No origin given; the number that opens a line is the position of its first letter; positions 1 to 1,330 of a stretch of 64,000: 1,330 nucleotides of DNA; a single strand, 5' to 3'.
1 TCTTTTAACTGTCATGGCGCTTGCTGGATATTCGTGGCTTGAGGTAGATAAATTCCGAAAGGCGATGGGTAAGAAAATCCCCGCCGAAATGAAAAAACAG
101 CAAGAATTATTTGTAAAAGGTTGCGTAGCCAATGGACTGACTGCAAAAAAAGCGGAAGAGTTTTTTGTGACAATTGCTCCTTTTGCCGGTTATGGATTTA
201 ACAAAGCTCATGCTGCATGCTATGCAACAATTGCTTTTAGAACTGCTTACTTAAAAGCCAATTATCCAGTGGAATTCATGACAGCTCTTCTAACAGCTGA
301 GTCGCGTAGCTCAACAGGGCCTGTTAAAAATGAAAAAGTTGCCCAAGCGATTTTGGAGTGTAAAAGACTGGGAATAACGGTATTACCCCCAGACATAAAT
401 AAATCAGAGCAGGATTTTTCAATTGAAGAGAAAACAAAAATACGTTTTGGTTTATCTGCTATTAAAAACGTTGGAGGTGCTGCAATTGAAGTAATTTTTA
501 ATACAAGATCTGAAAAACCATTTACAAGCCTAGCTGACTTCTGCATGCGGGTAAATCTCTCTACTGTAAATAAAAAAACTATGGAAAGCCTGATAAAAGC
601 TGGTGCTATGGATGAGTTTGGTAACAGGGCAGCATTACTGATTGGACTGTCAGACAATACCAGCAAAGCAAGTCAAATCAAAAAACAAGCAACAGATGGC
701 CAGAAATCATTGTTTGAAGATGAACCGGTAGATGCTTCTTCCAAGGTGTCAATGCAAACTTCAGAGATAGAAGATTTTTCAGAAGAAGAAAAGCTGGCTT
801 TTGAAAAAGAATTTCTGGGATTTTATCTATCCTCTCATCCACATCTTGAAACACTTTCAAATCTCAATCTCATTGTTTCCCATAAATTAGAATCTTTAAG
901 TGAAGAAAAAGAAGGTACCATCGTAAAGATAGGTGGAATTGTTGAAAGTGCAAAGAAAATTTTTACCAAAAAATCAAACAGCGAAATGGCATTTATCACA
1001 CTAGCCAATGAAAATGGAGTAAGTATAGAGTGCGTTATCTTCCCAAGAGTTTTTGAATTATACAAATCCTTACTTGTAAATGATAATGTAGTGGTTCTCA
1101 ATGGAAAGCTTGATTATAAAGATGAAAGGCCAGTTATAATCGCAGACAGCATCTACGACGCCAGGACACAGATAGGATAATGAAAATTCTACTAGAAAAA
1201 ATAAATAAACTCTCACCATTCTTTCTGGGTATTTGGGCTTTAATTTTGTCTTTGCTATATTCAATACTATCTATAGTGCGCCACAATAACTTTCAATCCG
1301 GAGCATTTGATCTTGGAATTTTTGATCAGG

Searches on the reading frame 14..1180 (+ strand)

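Call 9: search_protein_families(library=pfam, proteins=[window:14-1180:+], max_evalue=0.001)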
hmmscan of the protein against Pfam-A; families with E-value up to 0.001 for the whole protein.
window:14-1180:+ (388 aa): 3 families
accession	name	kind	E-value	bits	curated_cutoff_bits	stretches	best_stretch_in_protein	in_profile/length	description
PF14579.12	HHH_6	-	3.8e-32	110.8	25.6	1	120-207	1-89/90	Helix-hairpin-helix motif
PF01336.31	tRNA_anti-codon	-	5.8e-08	33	27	1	304-381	1-73/75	OB-fold nucleic acid binding domain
PF17657.6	DNA_pol3_finger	-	9.3e-06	25.5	22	1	2-41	127-166/166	Bacterial DNA polymerase III alpha subunit finger domain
